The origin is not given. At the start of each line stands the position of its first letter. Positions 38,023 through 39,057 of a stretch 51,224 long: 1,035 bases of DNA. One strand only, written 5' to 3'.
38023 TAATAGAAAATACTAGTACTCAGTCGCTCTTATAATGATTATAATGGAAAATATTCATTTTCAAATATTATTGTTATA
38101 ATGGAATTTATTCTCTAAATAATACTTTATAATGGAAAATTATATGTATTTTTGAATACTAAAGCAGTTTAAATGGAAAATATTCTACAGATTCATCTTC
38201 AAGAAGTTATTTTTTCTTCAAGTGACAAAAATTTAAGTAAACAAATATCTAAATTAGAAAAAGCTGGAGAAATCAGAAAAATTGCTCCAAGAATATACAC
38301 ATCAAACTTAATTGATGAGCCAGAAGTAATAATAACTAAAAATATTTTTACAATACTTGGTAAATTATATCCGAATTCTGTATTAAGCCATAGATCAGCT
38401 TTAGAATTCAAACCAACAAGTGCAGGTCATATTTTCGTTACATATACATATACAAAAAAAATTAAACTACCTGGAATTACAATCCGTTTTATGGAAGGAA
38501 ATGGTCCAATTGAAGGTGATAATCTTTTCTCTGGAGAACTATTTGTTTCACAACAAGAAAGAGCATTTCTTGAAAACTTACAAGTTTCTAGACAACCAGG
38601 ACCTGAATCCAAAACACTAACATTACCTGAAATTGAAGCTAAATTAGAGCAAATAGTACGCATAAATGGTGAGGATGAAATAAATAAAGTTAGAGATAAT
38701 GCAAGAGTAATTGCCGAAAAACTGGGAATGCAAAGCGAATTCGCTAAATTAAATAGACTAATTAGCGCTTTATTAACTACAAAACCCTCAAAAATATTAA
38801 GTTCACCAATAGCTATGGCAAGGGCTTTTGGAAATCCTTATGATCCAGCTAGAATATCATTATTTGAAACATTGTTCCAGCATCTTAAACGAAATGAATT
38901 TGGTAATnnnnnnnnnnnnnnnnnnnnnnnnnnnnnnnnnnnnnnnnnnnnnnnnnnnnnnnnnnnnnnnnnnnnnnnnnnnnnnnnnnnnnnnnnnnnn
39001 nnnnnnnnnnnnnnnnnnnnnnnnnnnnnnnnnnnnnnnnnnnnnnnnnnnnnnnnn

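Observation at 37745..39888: AT-rich single-gene islet encoding an AbiEi-like/Fic fusion, a possible one-polypeptide toxin-antitoxin or abortive-infection module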

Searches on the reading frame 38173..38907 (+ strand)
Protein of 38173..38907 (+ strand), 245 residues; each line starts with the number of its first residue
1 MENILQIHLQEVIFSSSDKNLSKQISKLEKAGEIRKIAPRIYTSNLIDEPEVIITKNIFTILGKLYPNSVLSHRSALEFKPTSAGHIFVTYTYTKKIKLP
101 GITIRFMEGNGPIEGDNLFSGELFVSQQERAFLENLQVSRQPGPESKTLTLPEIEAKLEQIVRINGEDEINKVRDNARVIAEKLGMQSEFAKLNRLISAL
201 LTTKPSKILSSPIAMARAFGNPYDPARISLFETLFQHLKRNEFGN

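Call 23: search_protein_representatives(protein=window:38173-38907:+)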
Query: 245 residues. Proteins with E-value up to 0.001 (for the whole library): 1092; up to 1e-10: 638; up to 1e-30: 164. The best 150 are listed.
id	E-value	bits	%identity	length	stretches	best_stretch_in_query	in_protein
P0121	6.0e-107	372.7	69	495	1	1-243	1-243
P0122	3.8e-99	347.2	66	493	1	1-245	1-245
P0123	2.2e-95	334.9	64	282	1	7-242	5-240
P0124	1.5e-88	312.6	62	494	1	6-243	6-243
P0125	1.8e-76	273.0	55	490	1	1-245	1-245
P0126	9.0e-69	247.9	54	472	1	9-241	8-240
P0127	2.2e-66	240.1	48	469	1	8-240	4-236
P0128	3.5e-65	236.2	53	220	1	9-208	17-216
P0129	4.5e-65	235.8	48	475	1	2-242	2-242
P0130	7.6e-64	231.8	47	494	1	5-241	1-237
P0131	3.3e-63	229.7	50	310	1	8-230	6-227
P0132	3.6e-62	226.3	49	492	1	7-243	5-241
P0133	8.7e-62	225.0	53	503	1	10-241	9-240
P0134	1.3e-59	218.0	50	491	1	1-243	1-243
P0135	2.7e-59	216.9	64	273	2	1-137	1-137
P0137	1.2e-55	205.0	48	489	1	6-243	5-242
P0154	4.1e-48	180.3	41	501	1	17-240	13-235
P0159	7.1e-47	176.3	40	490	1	9-243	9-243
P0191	1.8e-40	155.3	38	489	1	14-239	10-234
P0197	6.6e-40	153.5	42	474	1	12-215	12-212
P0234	2.4e-35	138.6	36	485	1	10-236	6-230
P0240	2.0e-34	135.6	37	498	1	10-240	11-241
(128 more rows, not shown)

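Call 27: search_solved_structures(query=A2, max_evalue=10, show_alignments=3)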
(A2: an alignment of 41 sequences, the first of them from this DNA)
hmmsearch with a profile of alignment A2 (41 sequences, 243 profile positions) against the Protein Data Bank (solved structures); distinct sequences matched with E-value up to 10: 7.
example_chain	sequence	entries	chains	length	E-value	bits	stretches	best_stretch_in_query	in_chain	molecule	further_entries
4ob1_A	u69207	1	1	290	0.47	12.8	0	8-55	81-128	Cobalt-containing nitrile hydratase subunit alpha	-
5xir_A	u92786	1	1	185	0.61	12.5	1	80-125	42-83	Heat shock 70 kDa protein 1A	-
5jpq_i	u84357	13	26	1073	0.7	12.3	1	149-185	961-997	Kre33 | RNA cytidine acetyltransferase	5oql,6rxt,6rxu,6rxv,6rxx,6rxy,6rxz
9aym_A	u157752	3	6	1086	0.71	12.2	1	149-185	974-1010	RNA cytidine acetyltransferase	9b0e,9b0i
5xi9_A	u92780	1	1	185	0.77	12.1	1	80-125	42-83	Heat shock 70 kDa protein 1A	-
4wv5_A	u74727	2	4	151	1.4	11.3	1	80-125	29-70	Heat shock 70 kDa protein 1A/1B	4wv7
4fe2_A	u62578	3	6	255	1.7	11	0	75-152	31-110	Phosphoribosylaminoimidazole-succinocarboxamide synthase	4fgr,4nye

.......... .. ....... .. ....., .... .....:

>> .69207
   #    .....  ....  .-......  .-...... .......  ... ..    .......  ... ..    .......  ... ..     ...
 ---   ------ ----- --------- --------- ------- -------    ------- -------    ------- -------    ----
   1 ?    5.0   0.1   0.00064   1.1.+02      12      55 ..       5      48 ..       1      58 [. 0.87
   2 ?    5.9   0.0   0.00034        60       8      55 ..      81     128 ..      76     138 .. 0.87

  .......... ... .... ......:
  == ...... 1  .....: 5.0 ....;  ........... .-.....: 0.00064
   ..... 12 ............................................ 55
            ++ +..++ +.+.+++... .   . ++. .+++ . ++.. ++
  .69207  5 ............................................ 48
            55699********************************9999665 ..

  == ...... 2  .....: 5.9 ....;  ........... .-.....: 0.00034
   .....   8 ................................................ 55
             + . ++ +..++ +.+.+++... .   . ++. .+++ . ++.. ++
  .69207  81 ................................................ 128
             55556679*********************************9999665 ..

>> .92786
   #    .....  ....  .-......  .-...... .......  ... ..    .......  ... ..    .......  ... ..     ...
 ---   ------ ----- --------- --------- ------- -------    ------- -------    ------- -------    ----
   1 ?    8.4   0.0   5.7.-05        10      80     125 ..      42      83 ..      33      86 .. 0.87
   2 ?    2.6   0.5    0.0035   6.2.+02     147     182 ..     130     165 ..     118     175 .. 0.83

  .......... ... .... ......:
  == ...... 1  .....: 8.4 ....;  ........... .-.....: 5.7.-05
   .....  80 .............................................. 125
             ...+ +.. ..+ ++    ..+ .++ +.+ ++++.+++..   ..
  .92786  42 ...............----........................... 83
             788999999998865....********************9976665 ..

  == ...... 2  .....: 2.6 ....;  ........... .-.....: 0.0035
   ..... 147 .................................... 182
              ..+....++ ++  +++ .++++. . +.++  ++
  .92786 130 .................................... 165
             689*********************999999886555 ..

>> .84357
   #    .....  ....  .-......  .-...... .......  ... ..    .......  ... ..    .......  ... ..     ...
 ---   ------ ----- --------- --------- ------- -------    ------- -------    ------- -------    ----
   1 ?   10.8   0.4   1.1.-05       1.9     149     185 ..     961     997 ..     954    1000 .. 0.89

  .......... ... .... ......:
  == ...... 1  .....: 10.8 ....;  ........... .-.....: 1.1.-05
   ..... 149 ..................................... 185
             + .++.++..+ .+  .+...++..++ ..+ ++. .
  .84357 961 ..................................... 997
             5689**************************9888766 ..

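Call 28: search_protein_families(library=pfam, alignment_id=A2, max_evalue=1)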
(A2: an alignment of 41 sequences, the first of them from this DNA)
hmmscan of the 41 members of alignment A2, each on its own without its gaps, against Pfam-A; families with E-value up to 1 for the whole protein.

A. member 1, seq(244 aa): 0 families

B. families by the number of members that match (of 41 scanned): 23 families
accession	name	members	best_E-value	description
PF13338.12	AbiEi_4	5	2.3e-05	Transcriptional regulator, AbiEi antitoxin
PF24751.1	DUF7696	5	0.0035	Family of unknown function (DUF7696)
PF25738.1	Derepression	1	0.0054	Derepression protein family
PF24999.1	LAMB4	1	0.015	Laminin subunit beta-4-like domain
PF23888.1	DUF7240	1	0.027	Family of unknown function (DUF7240)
PF12501.13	DUF3708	1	0.033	Phosphate ATP-binding cassette transporter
PF12972.12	NAGLU_C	1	0.04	Alpha-N-acetylglucosaminidase (NAGLU) C-terminal domain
PF23075.1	zf-C2H2_ZNF462_11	1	0.049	Zinc finger protein 462, C2H2 zinc finger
PF12341.14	Mcl1_mid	1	0.051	Minichromosome loss protein, Mcl1, middle region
PF02463.25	SMC_N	1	0.058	RecF/RecN/SMC N terminal domain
PF09543.15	DUF2379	1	0.064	Protein of unknown function (DUF2379)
PF02226.22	Pico_P1A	1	0.088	Picornavirus coat protein (VP4)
PF00850.24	Hist_deacetyl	1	0.11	Histone deacetylase domain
PF21941.2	SMEK_N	1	0.12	SMEK domain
PF23545.1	Zn_ribbon_HMPTM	1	0.13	HMPTM N-terminal zinc ribbon domain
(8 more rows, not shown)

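Call 38: predict_structure(alignment_id=A2)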
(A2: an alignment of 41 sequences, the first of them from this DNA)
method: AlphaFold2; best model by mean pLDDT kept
length: 244 residues; sequences in the alignment: 41
mean_pLDDT: 94.3   pTM: 0.86
mean pLDDT of the five models: 94.3, 93.9, 93.7, 93.3, 92.7
residues with pLDDT >= 90: 213; 70-90: 24; 50-70: 4; < 50: 3
segments of 3 or more residues with pLDDT < 50: none
pLDDT, mean of each block of 10 residues (from residue 1): 59 94 96 97 98 98 98 98 98 98 98 97 98 96 93 97 96 98 98 98 94 90 86 94 84
secondary structure, 60 per line:
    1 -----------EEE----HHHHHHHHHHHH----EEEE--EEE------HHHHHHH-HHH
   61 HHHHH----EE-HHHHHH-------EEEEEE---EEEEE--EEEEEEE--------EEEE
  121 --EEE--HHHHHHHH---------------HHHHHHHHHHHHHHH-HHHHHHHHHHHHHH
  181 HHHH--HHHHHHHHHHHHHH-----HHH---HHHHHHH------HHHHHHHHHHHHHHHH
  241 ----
elements in order: E12-14 H19-30 E35-38 E41-43 H50-56 H58-65 H73-78 E86-91 E95-99 E102-108 E117-120 E123-125 H128-135 H151-165 H167-184 H187-200 H212-218 H225-240

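Call 43: fold_search(model_id=the predicted structure, library=pdb)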
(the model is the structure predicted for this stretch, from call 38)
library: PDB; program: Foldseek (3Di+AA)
matches with E <= 10: 112; with E <= 0.001: 0
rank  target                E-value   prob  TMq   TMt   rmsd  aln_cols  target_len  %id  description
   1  6y8q_A                2.4e-03  0.98  0.32  0.38  10.9       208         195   12  AbiEi antitoxin from Streptococcus agalactiae (released 2020-12-16)
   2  6y8q_D                1.0e-02  0.87  0.29  0.36  10.4       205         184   16  AbiEi antitoxin from Streptococcus agalactiae (released 2020-12-16)
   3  4ok0_A                1.1e-02  0.93  0.34  0.36  12.4       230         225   12  Crystal structure of putative nucleotidyltransferase from H. pylori (released 2014-04-09)
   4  4ok0_B                1.5e-02  0.90  0.34  0.36  16.1       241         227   12  Crystal structure of putative nucleotidyltransferase from H. pylori (released 2014-04-09)
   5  4o8s                  4.7e-02  0.80  0.35  0.36  10.4       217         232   13  Crystal structure of JHP933 from Helicobacter pylori (released 2014-09-10)
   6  4wqk                  4.6e-01  0.12  0.21  0.26  14.1       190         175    8  Crystal structure of aminoglycoside nucleotidylyltransferase ANT(2")-Ia, apo form (released 2014-11-12)
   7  9dbh_A                4.9e-01  0.06  0.14  0.15  14.5       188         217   12  Structure of Hailong HalB in complex with oligodeoxyadenylate (released 2025-05-07)
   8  9dbi_A                1.2e+00  0.04  0.13  0.14  14.9       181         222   11  Structure of Hailong HalB D21A/D23A mutant (released 2025-05-07)
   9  3c18_A                1.2e+00  0.04  0.20  0.17  17.2       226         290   12  Crystal structure of nucleotidyltransferase-like protein (ZP_00538802.1) from Exiguobacterium sibiricum 255-15 at 1.90 (released 2008-02-12)
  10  2ev1_B                1.4e+00  0.04  0.11  0.13  19.5       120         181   18  Structure of Rv1264N, the regulatory domain of the mycobacterial adenylyl cylcase Rv1264, at pH 6.0 (released 2006-11-07)
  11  9dbj_F                2.3e+00  0.02  0.13  0.14  14.9       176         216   11  Structure of Hailong HalB R164A mutant with non-hydrolyzable dATP (released 2025-05-07)
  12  9dbj_E                2.4e+00  0.02  0.14  0.15  14.2       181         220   11  Structure of Hailong HalB R164A mutant with non-hydrolyzable dATP (released 2025-05-07)
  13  3j6x_L5               2.6e+00  0.01  0.12  0.10  18.6       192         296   10  S. cerevisiae 80S ribosome bound with Taura syndrome virus (TSV) IRES, 5 degree rotation (Class II) (released 2014-06-11)
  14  5kqj_MODEL_1_A        2.8e+00  0.06  0.21  0.27  14.0       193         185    9  Solution Structure of Antibiotic-Resistance Factor ANT(2'')-Ia Reveals Substrate-Regulated Conformation Dynami (released 2017-07-12)
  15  5n35                  2.9e+00  0.38  0.10  0.37   3.1        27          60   33  Gadolinium phased PBP2 (SSO6202) at 2.2 Ang (released 2017-05-17)
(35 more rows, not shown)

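Call 66: find_encoding_contigs(protein=P0154, flank=4000, max_places=2)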
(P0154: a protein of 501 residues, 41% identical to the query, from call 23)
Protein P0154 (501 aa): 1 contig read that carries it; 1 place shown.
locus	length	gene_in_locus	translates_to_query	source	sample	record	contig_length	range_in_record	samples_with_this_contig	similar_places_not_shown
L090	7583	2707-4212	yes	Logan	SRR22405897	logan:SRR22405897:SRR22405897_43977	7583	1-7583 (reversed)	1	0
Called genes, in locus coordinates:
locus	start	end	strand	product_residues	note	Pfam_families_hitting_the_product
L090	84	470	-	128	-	-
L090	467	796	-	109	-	-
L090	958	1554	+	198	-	-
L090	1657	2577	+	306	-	-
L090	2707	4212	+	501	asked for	PF02661:Fic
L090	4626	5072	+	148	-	-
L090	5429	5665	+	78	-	PF19994:GASH (weak)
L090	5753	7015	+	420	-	PF19994:GASH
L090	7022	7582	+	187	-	?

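Call 67: find_encoding_contigs(protein=P0191, flank=4000, max_places=2)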
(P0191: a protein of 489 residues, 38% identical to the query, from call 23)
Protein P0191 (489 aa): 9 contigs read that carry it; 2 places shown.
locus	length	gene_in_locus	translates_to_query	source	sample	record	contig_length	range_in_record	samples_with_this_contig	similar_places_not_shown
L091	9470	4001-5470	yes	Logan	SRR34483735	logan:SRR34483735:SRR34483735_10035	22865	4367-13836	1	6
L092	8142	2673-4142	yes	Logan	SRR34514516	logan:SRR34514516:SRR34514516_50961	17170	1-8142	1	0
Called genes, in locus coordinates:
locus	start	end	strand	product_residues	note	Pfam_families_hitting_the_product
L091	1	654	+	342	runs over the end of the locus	PF03864:Phage_cap_E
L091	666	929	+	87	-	-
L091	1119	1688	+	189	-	PF20039:DUF6441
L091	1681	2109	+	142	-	-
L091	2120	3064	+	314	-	PF18906:Phage_tube_2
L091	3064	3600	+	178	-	-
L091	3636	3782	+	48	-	-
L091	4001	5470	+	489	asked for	PF02661:Fic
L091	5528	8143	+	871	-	PF20155:TMP_3, PF06120:Phage_HK97_TLTM (weak), PF09718:Tape_meas_lam_C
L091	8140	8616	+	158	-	-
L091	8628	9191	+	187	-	PF26208:Phage_phiTE_241_N (faint)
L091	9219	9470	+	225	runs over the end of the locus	-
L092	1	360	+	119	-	?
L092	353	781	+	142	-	-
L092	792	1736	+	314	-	PF18906:Phage_tube_2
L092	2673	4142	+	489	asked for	PF02661:Fic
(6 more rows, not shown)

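Call 76: fold_search(model_id=the predicted structure, library=viral)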
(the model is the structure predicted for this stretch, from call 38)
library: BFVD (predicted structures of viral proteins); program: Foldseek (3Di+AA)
matches with E <= 10: 141; with E <= 0.001: 0
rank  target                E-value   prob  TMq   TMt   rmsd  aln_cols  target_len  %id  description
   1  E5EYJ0                2.1e-02  0.15  0.13  0.10  17.6       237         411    7  (no name in the UniProt tables at hand)
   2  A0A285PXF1            1.8e-01  0.23  0.23  0.29  16.1       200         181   10  Uncharacterized protein [Cedratvirus lausannensis]
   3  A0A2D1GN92            1.9e-01  0.10  0.15  0.12  14.6       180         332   12  (no name in the UniProt tables at hand)
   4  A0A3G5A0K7            2.3e-01  0.14  0.17  0.25  12.5       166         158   10  Uncharacterized protein [Faunusvirus sp.]
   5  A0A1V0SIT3            4.0e-01  0.06  0.13  0.13  24.8       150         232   11  Ubiquitin family protein [Klosneuvirus KNV1]
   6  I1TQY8                5.9e-01  0.06  0.19  0.17  14.0       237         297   10  (no name in the UniProt tables at hand)
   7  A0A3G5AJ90            5.9e-01  0.03  0.13  0.08  17.9       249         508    6  DUF7275 domain-containing protein [Sylvanvirus sp.]
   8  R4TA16                7.0e-01  0.54  0.12  0.17   4.3        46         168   15  Uncharacterized protein [Haloarcula californiae tailed virus 2]
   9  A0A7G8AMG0            9.6e-01  0.03  0.15  0.14  19.3       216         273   12  (no name in the UniProt tables at hand)
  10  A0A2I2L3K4            1.3e+00  0.06  0.15  0.11  12.6       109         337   16  Uncharacterized protein [Orpheovirus IHUMI-LCC2]
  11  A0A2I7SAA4            1.3e+00  0.03  0.17  0.17  19.1       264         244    7  (no name in the UniProt tables at hand)
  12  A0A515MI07            1.4e+00  0.01  0.09  0.07  50.0       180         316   14  (no name in the UniProt tables at hand)
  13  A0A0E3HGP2            1.5e+00  0.35  0.13  0.31   4.0        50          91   20  Uncharacterized protein [Synechococcus phage ACG-2014f]
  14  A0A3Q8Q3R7            1.7e+00  0.35  0.12  0.38   3.2        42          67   17  Uncharacterized protein [Sulfolobales Beppu filamentous virus 2]
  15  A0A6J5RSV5            1.7e+00  0.03  0.11  0.07  14.8       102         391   11  Uncharacterized protein (Fragment) [uncultured Caudovirales phage]
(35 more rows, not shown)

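Call 88: search_protein_families(library=pfam, proteins=[P0125, P0126, P0127, P0129, P0134, P0137, P0159, P0197, P0234, P0240], max_evalue=0.01)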
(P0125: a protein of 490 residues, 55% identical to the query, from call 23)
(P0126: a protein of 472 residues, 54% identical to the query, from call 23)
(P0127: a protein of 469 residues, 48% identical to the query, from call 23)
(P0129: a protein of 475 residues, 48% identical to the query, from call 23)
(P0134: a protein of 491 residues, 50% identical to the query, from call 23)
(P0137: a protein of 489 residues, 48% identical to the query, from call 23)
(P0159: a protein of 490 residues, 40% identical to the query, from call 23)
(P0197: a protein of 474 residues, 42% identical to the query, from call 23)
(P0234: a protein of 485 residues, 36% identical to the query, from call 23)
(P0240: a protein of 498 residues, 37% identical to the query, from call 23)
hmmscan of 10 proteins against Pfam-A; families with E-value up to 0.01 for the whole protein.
P0125 (490 aa): 1 family
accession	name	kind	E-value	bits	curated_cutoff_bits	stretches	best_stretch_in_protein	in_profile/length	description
PF02661.23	Fic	-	0.00032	21.9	24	1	336-413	20-92/93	Fic/DOC family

P0126 (472 aa): 1 family
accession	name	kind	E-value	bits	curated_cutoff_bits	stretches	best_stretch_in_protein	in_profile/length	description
PF02661.23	Fic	-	4.9e-05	24.5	24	1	370-405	56-91/93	Fic/DOC family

P0127 (469 aa): 0 families

P0129 (475 aa): 1 family
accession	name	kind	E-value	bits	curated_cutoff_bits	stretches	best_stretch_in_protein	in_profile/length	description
PF02661.23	Fic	-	4.7e-06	27.8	24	1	370-412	48-91/93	Fic/DOC family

P0134 (491 aa): 1 family
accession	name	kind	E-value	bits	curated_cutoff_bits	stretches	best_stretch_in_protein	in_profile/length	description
PF02661.23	Fic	-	1.3e-11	45.6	24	1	331-413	11-92/93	Fic/DOC family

P0137 (489 aa): 1 family
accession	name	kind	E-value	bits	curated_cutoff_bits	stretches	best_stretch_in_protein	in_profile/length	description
PF02661.23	Fic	-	2.2e-06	28.9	24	1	328-411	9-92/93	Fic/DOC family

P0159 (490 aa): 1 family
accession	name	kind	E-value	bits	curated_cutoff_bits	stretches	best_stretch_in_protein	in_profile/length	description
PF02661.23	Fic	-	5.7e-08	33.9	24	1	325-413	5-92/93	Fic/DOC family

P0197 (474 aa): 0 families

P0234 (485 aa): 1 family
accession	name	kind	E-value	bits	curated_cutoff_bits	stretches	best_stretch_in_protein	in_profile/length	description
PF02661.23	Fic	-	1.2e-12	49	24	1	317-404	5-91/93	Fic/DOC family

P0240 (498 aa): 1 family
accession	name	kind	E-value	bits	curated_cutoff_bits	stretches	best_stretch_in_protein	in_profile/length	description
PF02661.23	Fic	-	2.4e-05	25.5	24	1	328-414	7-92/93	Fic/DOC family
